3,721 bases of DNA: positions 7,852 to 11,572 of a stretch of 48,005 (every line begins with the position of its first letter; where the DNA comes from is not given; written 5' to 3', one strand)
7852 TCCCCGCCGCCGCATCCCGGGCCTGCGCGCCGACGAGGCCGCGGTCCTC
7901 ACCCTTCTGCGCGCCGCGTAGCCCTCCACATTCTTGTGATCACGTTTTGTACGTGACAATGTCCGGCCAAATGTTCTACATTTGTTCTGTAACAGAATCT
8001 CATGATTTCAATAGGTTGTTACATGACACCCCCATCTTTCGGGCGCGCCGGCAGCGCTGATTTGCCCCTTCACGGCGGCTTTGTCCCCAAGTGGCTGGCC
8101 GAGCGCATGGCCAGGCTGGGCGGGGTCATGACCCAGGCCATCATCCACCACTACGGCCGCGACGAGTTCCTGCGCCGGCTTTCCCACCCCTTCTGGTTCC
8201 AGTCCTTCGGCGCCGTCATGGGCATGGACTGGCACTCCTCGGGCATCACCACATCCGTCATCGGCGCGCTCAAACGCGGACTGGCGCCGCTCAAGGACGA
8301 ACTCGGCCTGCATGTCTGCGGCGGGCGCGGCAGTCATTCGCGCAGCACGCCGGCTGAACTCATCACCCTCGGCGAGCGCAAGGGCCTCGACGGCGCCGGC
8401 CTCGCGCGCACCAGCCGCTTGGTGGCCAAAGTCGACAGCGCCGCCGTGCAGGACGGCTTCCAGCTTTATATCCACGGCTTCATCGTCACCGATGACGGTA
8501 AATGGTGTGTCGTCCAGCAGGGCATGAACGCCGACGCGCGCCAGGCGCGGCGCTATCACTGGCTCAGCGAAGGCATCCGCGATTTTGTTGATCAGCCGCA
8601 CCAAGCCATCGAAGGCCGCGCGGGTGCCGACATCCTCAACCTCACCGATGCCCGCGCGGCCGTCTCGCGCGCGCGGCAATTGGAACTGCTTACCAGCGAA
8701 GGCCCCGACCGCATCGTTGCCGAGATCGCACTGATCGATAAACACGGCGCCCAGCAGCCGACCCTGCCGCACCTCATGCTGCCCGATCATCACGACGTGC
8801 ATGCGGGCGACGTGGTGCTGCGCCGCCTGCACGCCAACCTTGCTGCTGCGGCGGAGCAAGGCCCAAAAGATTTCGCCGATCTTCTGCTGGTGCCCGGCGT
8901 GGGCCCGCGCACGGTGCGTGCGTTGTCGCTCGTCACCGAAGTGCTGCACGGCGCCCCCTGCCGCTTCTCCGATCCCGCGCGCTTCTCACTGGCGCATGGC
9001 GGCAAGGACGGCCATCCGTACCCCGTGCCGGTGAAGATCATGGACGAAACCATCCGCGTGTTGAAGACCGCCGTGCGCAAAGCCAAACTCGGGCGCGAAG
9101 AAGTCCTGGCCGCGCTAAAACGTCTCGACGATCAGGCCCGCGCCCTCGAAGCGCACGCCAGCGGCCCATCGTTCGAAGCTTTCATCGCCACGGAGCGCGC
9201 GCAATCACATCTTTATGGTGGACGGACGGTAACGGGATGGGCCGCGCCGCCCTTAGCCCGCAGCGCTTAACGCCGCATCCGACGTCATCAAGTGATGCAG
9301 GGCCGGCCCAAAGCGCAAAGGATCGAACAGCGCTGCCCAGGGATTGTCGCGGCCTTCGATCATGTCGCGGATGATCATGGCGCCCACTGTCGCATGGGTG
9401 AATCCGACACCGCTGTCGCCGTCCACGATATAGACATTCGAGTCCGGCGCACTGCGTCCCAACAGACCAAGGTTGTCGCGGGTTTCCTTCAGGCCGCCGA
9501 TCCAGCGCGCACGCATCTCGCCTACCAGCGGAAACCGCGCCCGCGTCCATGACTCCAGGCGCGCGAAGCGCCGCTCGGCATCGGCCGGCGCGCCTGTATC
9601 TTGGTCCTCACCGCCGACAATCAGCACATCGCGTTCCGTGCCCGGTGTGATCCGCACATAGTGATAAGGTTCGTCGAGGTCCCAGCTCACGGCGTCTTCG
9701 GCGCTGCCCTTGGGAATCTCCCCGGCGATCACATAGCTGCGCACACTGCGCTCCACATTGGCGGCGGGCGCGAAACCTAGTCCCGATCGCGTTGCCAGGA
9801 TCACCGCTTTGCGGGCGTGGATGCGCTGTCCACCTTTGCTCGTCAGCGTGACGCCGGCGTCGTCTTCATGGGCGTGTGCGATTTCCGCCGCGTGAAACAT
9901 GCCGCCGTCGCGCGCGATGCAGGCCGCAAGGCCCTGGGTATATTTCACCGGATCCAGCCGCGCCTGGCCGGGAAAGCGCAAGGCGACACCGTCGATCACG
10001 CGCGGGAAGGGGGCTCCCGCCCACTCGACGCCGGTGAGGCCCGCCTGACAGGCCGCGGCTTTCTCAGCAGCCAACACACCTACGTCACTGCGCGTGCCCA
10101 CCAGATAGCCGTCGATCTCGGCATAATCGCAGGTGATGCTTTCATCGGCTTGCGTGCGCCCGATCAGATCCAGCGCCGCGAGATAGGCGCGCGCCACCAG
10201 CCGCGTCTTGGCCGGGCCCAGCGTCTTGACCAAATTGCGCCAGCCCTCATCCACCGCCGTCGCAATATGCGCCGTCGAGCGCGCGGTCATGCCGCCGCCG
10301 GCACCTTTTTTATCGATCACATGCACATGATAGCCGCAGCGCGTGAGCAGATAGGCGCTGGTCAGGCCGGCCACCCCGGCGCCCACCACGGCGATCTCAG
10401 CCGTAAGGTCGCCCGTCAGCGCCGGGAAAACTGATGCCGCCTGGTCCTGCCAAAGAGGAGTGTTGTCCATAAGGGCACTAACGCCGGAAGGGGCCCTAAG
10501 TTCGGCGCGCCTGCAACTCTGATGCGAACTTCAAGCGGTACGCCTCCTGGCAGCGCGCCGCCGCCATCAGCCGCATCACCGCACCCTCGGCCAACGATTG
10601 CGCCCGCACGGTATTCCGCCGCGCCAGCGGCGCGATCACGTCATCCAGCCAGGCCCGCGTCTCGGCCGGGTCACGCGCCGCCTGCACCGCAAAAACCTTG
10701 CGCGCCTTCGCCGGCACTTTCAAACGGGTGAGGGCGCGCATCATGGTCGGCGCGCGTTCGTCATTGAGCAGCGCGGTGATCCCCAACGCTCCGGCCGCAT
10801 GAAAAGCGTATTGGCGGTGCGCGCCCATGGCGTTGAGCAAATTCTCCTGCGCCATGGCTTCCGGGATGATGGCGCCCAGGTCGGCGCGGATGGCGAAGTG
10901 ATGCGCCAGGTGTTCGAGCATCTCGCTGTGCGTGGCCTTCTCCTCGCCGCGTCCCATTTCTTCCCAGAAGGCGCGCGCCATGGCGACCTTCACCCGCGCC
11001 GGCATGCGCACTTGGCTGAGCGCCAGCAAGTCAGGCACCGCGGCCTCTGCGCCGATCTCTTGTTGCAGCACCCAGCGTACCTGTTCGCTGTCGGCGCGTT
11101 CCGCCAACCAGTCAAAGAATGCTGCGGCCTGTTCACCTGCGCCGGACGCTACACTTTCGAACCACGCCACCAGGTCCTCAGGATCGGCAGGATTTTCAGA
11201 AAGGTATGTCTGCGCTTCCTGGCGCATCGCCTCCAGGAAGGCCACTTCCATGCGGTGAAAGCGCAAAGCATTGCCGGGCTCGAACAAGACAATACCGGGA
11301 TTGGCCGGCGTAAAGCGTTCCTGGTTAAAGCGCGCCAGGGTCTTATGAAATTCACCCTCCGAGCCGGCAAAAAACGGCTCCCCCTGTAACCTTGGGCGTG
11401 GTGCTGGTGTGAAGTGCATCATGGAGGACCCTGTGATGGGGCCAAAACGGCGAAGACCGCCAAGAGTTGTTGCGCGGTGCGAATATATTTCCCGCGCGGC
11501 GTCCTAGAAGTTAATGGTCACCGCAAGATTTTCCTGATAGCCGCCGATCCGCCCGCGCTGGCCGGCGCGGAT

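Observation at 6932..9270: Type IB topoisomerase next to a DUF763/HhH protein that carries an SOS-box motif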

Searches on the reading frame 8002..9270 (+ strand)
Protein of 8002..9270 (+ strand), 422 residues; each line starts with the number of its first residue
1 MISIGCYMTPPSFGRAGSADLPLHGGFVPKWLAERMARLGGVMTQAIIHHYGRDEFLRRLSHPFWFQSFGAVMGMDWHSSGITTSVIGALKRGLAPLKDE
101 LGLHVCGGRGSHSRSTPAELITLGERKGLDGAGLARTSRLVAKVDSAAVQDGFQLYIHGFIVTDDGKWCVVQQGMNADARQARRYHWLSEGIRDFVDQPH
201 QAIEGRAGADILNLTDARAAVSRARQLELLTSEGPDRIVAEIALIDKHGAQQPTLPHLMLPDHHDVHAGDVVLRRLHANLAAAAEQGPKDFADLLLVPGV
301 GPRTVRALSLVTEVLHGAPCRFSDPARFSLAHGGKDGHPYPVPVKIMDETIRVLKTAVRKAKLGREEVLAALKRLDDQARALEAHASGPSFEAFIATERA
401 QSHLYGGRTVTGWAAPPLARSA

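Call 3: search_protein_families(library=pfam, proteins=[window:8002-9270:+])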
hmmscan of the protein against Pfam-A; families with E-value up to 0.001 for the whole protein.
window:8002-9270:+ (422 aa): 1 family
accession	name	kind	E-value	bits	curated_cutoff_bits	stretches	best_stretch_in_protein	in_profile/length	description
PF05559.16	DUF763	-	1.4e-123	412.6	35.5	1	17-342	1-319/319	Protein of unknown function (DUF763)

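Call 24: find_homologous_proteins(query=window:8023-9270:+)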
Query window:8023-9270:+ (415 aa): 8000 proteins with E <= 0.001 among 8000 candidates; the best 120 are listed.
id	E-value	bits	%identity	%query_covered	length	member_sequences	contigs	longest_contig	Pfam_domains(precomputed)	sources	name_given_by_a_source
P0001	7.6e-277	936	100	100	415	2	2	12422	PF05559.17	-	-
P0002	7.6e-242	821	88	97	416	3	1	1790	PF05559.17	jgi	jgi:hypothetical protein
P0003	1.1e-198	679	73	97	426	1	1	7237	PF05559.17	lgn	-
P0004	1.7e-198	678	73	97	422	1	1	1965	PF05559.17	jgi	-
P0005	5.3e-198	676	74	97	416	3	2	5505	PF05559.17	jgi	jgi:hypothetical protein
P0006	1.1e-197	675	73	97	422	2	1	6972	PF05559.17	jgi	jgi:hypothetical protein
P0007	1.6e-197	675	73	97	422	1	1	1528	PF05559.17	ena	-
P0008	1.6e-197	675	72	97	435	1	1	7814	PF05559.17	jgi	jgi:hypothetical protein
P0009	1.8e-197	675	71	97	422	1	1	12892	PF05559.17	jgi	jgi:hypothetical protein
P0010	2.9e-197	674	72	97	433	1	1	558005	PF05559.17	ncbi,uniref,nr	ncbi:DUF763 domain-containing protein [Pseudaminobacter sp. 19-2017]|uniref:DUF763 domain-containing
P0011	3.8e-197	673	73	97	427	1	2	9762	PF05559.17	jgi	jgi:hypothetical protein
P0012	7.7e-197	672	74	97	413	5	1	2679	PF05559.17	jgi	jgi:hypothetical protein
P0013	8.4e-197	672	71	97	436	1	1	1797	PF05559.17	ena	-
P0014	1.1e-196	672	74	97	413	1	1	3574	PF05559.17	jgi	jgi:hypothetical protein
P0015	1.2e-196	672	73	98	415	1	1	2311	PF05559.17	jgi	jgi:hypothetical protein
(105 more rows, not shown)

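Call 25: find_related_loci(query=window:8023-9270:+, collection=genome_contigs, flank=4000)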
Query window:8023-9270:+ (415 aa) in genome_contigs; peptide patterns used: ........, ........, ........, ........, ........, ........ (x = any residue, [..] = any of these).
600 stretches matched a pattern (row limit reached: there are more); 589 encode a relative of the query (tblastn E <= 1e-3); the best 80 are kept; 80 distinct loci.
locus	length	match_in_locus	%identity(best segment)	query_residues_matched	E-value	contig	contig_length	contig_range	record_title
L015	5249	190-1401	73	8-409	0e+0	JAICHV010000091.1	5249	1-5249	MAG: Alphaproteobacteria bacterium isolate GZL_FP_2_bin.34 k141_2304441_length_5249_cov_11.0286, whole genome shotgun se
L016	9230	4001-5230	71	8-409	0e+0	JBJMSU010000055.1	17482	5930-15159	MAG: Xanthobacteraceae bacterium isolate 12C16O_0h_50_P09_coass_bin_11 k141_3334436, whole genome shotgun sequence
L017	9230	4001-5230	71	8-412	0e+0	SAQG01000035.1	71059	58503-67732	MAG: Mesorhizobium sp. isolate N.Ca.IN.012.02.1 NODE_35_length_71059_cov_15.164470, whole genome shotgun sequence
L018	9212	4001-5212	72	8-410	0e+0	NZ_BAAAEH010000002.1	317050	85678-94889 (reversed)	Sphingomonas oligophenolica strain JCM 12082 sequence02, whole genome shotgun sequence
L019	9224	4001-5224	71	8-410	0e+0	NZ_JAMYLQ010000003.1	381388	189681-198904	Mesorhizobium sp. M1312 M1312_contig00003, whole genome shotgun sequence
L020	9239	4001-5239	71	8-415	0e+0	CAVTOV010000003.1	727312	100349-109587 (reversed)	MAG: uncultured Alphaproteobacteria bacterium isolate MFD06092.bin.1.198 genome assembly, contig: contig_3603, whole gen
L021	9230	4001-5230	71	8-412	0e+0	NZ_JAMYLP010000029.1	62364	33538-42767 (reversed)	Mesorhizobium sp. M1322 M1322_contig00029, whole genome shotgun sequence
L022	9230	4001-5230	70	8-410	0e+0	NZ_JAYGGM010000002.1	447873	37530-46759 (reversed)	Microvirga sp. CF3016 contig00002, whole genome shotgun sequence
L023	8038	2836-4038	72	8-405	0e+0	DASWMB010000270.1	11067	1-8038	MAG TPA_asm: Allosphingosinicella sp. isolate SMAG_U3376 k141_504349, whole genome shotgun sequence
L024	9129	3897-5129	69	8-414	0e+0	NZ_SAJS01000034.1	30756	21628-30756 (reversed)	MAG: Mesorhizobium sp. isolate N.Ca.ET.125.02.1 NODE_34_length_30756_cov_51.263516, whole genome shotgun sequence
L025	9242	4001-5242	69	4-410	0e+0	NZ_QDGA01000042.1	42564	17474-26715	Microvirga calopogonii strain CCBAU 65841 65841_scaffold42, whole genome shotgun sequence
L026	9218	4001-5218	70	8-410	0e+0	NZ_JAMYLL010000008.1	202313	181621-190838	Mesorhizobium sp. M1338 M1338_contig00008, whole genome shotgun sequence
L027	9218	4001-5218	70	8-410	0e+0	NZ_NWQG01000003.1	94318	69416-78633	Mesorhizobium sanjuanii strain BSA136 contig00003, whole genome shotgun sequence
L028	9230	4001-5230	71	8-412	0e+0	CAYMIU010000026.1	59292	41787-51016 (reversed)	MAG TPA_asm: uncultured Stakelama sp. isolate SRP090828_co1_38 genome assembly, contig: NODE_77_length_59292_cov_24.9231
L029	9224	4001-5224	69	8-410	0e+0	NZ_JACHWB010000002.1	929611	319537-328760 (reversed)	Microvirga lupini strain AT3.9 Ga0372452_02, whole genome shotgun sequence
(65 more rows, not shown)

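Call 36: search_solved_structures(query=window:8023-9270:+, max_evalue=10, show_alignments=2)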
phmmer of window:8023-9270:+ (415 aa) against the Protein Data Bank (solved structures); distinct sequences matched with E-value up to 10: 0.

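Call 37: search_protein_families(library=ncbifam, proteins=[window:8023-9270:+], max_evalue=0.01)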
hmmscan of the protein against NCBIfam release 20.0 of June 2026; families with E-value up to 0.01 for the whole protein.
window:8023-9270:+ (415 aa): 0 families

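Call 44: search_protein_representatives(protein=window:8023-9270:+)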
Query: 415 residues. Proteins with E-value up to 0.001 (for the whole library): 3650; up to 1e-10: 2385; up to 1e-30: 740. The best 150 are listed.
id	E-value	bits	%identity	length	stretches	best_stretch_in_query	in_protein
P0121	8.9e-161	552.0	64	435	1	7-410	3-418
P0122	1.4e-150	518.4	61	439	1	7-409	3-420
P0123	7.4e-120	417.2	52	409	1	12-405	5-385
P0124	2.5e-112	392.4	64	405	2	21-285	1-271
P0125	2.8e-112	392.2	68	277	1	133-405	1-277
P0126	9.8e-110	383.9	71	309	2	8-177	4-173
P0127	1.6e-109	383.2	70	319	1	8-244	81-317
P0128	2.3e-104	366.2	68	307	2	8-198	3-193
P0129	3.4e-103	362.3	77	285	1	8-213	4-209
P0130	9.7e-102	357.5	77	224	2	248-385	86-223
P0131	3.5e-101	355.7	77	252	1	8-215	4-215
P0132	9.9e-101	354.2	56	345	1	8-337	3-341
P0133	1.5e-98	347.0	63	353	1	8-298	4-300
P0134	2.6e-98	346.2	70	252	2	186-357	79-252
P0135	4.5e-98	345.4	72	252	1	8-229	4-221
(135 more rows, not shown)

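Call 58: predict_structure(alignment_id=A1)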
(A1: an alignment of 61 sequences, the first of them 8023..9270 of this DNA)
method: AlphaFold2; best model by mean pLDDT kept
length: 415 residues; sequences in the alignment: 61
mean_pLDDT: 78.3   pTM: 0.80
mean pLDDT of the five models: 78.3, 78.0, 76.8, 73.2, 70.9
residues with pLDDT >= 90: 149; 70-90: 140; 50-70: 83; < 50: 43
segments of 3 or more residues with pLDDT < 50: 1-11, 243-252, 321-330, 407-415
pLDDT, mean of each block of 10 residues (from residue 1): 37 64 86 92 92 86 80 83 97 98 95 98 98 95 92 98 94 89 90 76 84 93 87 71 46 54 73 90 96 87 76 77 37 65 79 77 67 63 64 59 49 36
secondary structure, 60 per line:
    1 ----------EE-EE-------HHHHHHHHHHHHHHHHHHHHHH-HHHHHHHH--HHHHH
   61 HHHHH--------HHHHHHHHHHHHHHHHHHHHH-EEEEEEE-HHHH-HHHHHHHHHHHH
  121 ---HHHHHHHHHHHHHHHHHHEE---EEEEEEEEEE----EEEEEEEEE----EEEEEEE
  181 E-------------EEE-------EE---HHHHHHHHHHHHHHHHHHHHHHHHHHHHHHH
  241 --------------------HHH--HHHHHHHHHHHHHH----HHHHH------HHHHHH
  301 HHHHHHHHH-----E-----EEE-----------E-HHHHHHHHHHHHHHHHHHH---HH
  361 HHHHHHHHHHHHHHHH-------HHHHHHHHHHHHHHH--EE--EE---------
elements in order: H23-44 H46-53 H56-65 H74-94 E96-102 H104-107 H109-120 H124-141 E147-156 E161-169 E174-181 E195-197 H210-240 H266-279 H284-288 H295-309 E321-323 H337-355 H359-376 H384-398

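Call 61: fold_search(model_id=the predicted structure, library=pdb)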
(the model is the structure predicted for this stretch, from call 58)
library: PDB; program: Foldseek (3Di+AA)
matches with E <= 10: 135; with E <= 0.001: 0
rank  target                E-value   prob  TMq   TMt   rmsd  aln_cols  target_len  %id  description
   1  1dvm_C                2.5e-01  0.13  0.13  0.14  21.7       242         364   10  ACTIVE FORM OF HUMAN PAI-1 (released 2000-09-06)
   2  1dvm_B                2.5e-01  0.11  0.13  0.14  21.7       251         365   11  ACTIVE FORM OF HUMAN PAI-1 (released 2000-09-06)
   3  6i8s_A                4.1e-01  0.08  0.12  0.14  21.5       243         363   11  Discovery and characterisation of an antibody that selectively modulates the inhibitory activity of plasminogen activa (released 2019-02-13)
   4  7aqg_A                4.5e-01  0.09  0.13  0.14  21.5       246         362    8  Crystal Structure of Small Molecule Inhibitor TM5484 Bound to Stabilized Active Plasminogen Activator Inhibitor-1 (PAI (released 2021-02-24)
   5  6gwq_A                4.7e-01  0.08  0.13  0.14  21.3       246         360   10  Crystal Structure of Stabilized Active Plasminogen Activator Inhibitor-1 (PAI-1-stab) in Complex with an Inhibitory Na (released 2020-01-01)
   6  3q03_A                5.5e-01  0.08  0.13  0.14  20.6       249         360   10  Crystal structure of plasminogen activator inhibitor-1 in a metastable active conformation. (released 2011-06-22)
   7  4ic0_D                5.8e-01  0.09  0.13  0.14  21.3       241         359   10  Crystal Structure of PAI-1 in Complex with Gallate (released 2013-12-11)
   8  6gwn_A                7.8e-01  0.06  0.12  0.13  22.1       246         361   10  Crystal Structure of Stabilized Active Plasminogen Activator Inhibitor-1 (PAI-1-W175F) in Complex with Two Inhibitory  (released 2020-01-01)
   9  1a7c_A                7.8e-01  0.06  0.11  0.12  21.7       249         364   10  HUMAN PLASMINOGEN ACTIVATOR INHIBITOR TYPE-1 IN COMPLEX WITH A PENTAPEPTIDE (released 1999-03-23)
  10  9rl3_K                9.1e-01  0.08  0.09  0.16  15.0       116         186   15  13S proteasome precursor complex (released 2026-03-18)
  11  1dvm_D                9.1e-01  0.06  0.13  0.14  21.6       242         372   10  ACTIVE FORM OF HUMAN PAI-1 (released 2000-09-06)
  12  3q02_B                9.1e-01  0.06  0.12  0.13  21.0       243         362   10  Crystal structure of plasminogen activator inhibitor-1 in a metastable active conformation. (released 2011-06-22)
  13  3ut3_B                9.5e-01  0.06  0.12  0.13  21.6       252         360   10  A novel PAI-I inhibitor and its structural mechanism (released 2013-02-06)
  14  4g8r_A                1.0e+00  0.06  0.12  0.14  21.3       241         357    9  Crystal Structure of a novel small molecule inactivator bound to plasminogen activator inhibitor-1 (released 2013-12-25)
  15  4g8r_B                1.1e+00  0.07  0.13  0.14  21.2       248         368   10  Crystal Structure of a novel small molecule inactivator bound to plasminogen activator inhibitor-1 (released 2013-12-25)
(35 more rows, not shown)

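Call 65: fold_search(model_id=the predicted structure, library=viral)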
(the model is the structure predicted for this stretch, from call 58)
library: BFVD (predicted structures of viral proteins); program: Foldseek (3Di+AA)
matches with E <= 10: 97; with E <= 0.001: 0
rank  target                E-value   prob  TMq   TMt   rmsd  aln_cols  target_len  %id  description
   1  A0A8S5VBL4            1.1e-01  0.09  0.10  0.10  22.8       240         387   11  Dit-like phage tail protein N-terminal domain-containing protein [Myoviridae sp. ctbEa13]
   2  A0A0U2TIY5            6.9e-01  0.06  0.10  0.13  17.5       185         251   12  Uncharacterized protein [Pseudomonas phage SM1]
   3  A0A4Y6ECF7            8.4e-01  0.08  0.09  0.16  24.9       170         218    9  Uncharacterized protein [Vibrio phage Pontus]
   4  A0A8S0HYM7            8.8e-01  0.02  0.10  0.08  25.8       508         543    8  (no name in the UniProt tables at hand)
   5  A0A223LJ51            9.7e-01  0.09  0.09  0.18  12.7       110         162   18  Uncharacterized protein [Erwinia phage vB_EamM_Joad]
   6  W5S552                1.2e+00  0.08  0.08  0.14  17.6       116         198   13  Uncharacterized protein [Pithovirus sibericum]
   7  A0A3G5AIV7            1.4e+00  0.09  0.09  0.15  10.6        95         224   13  Rho termination factor-like N-terminal domain-containing protein [Sylvanvirus sp.]
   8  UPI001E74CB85         2.0e+00  0.02  0.08  0.14  19.7       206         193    9  (no name look-up for this kind of identifier)
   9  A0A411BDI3            2.1e+00  0.08  0.08  0.34   9.4        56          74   11  (no name in the UniProt tables at hand)
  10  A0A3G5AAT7            2.1e+00  0.03  0.09  0.19  24.1       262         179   11  Uncharacterized protein [Hyperionvirus sp.]
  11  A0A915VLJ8            2.1e+00  0.01  0.09  0.07  28.8       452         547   11  (no name in the UniProt tables at hand)
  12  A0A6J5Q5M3            2.4e+00  0.01  0.09  0.07  27.5       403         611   10  Uncharacterized protein [uncultured Caudovirales phage]
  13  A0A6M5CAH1            2.6e+00  0.02  0.08  0.07  27.1       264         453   10  (no name in the UniProt tables at hand)
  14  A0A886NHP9            2.8e+00  0.10  0.09  0.26   9.9        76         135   12  (no name in the UniProt tables at hand)
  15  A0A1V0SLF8            2.8e+00  0.02  0.10  0.14  17.6       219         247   10  F-box domain protein [Klosneuvirus KNV1]
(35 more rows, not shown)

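Call 70: find_encoding_contigs(protein=P0001, flank=6000, max_places=6)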
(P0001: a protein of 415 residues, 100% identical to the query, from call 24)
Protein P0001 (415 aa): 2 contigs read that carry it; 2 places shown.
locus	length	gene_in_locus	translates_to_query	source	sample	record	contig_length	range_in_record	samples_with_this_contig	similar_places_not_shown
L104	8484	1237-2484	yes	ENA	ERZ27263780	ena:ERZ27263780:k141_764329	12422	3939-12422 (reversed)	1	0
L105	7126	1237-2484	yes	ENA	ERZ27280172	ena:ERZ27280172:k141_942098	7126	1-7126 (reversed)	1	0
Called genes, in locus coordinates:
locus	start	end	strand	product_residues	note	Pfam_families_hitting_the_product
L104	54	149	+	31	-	-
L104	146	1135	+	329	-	PF21338:Top1B_N_bact, PF01028:Topoisom_I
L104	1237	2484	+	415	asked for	PF05559:DUF763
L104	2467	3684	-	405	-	PF00890:FAD_binding_2 (faint), PF01266:DAO, PF13450:NAD_binding_8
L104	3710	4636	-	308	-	PF14518:Haem_oxygenas_2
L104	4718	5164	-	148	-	PF05229:SCPU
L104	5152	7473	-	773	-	PF00577:Usher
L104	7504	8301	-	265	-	PF00345:PapD_N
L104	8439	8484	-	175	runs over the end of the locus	PF05229:SCPU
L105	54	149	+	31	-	-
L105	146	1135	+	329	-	PF21338:Top1B_N_bact, PF01028:Topoisom_I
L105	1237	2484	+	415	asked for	PF05559:DUF763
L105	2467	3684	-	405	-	PF00890:FAD_binding_2 (faint), PF01266:DAO, PF13450:NAD_binding_8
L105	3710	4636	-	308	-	PF14518:Haem_oxygenas_2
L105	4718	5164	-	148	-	PF05229:SCPU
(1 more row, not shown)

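Call 71: find_encoding_contigs(protein=P0002, flank=3000, max_places=4)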
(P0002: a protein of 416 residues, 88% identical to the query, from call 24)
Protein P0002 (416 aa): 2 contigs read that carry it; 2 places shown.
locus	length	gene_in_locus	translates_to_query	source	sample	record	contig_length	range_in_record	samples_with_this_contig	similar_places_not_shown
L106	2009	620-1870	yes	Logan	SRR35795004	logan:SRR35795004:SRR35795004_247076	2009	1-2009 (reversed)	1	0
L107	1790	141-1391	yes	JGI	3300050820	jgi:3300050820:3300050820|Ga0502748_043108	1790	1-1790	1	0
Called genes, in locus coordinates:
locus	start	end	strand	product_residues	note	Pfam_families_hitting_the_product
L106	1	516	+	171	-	?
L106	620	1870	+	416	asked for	PF05559:DUF763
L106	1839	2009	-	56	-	?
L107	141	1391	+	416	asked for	PF05559:DUF763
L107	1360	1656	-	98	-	-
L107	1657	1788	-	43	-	?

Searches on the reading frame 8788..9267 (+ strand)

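Call 63: search_protein_families(library=pfam, proteins=[window:8788-9267:+], max_evalue=10)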
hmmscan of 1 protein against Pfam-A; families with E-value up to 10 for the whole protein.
seq(160 aa): 4 families
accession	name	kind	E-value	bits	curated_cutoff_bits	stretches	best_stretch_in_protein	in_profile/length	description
PF05559.16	DUF763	-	4.1e-25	89.1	35.5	1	2-80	239-319/319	Protein of unknown function (DUF763)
PF00633.29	HHH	-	0.021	15.1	24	1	26-45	7-26/30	Helix-hairpin-helix motif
PF14520.12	HHH_5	-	0.086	13.8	27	1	29-46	1-18/57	Helix-hairpin-helix domain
PF17388.7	GP24_25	-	0.089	13.7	27.4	1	79-117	20-58/124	Mycobacteriophage tail assembly protein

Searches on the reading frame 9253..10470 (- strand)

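Call 3: search_protein_families(library=pfam, proteins=[window:9253-10470:-])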
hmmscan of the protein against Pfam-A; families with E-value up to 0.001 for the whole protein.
window:9253-10470:- (405 aa): 6 families
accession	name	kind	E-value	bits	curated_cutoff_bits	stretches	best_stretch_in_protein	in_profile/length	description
PF01266.30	DAO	-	1.9e-38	133.4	27.9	1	26-369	2-352/353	FAD dependent oxidoreductase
PF13450.12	NAD_binding_8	-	5.8e-08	33.3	21.9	1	28-80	1-52/68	NAD(P)-binding Rossmann-like domain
PF00890.30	FAD_binding_2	-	2.2e-05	24.3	20.4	1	26-73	2-49/414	FAD binding domain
PF01946.23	Thi4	-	4.7e-05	23.2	26.2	1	23-63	17-59/235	Thi4 family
PF01494.25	FAD_binding_3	-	0.00075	19.3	22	1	24-55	2-33/349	FAD binding domain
PF07992.20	Pyr_redox_2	-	0.00097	19.1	26.1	0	25-54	144-173/291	Pyridine nucleotide-disulphide oxidoreductase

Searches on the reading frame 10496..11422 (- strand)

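Call 3: search_protein_families(library=pfam, proteins=[window:10496-11422:-])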
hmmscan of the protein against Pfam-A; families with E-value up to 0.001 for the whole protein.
window:10496-11422:- (308 aa): 1 family
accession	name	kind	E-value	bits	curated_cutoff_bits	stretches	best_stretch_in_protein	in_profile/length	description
PF14518.11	Haem_oxygenas_2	-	1.8e-20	73.9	28.9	1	116-287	1-175/177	Iron-containing redox enzyme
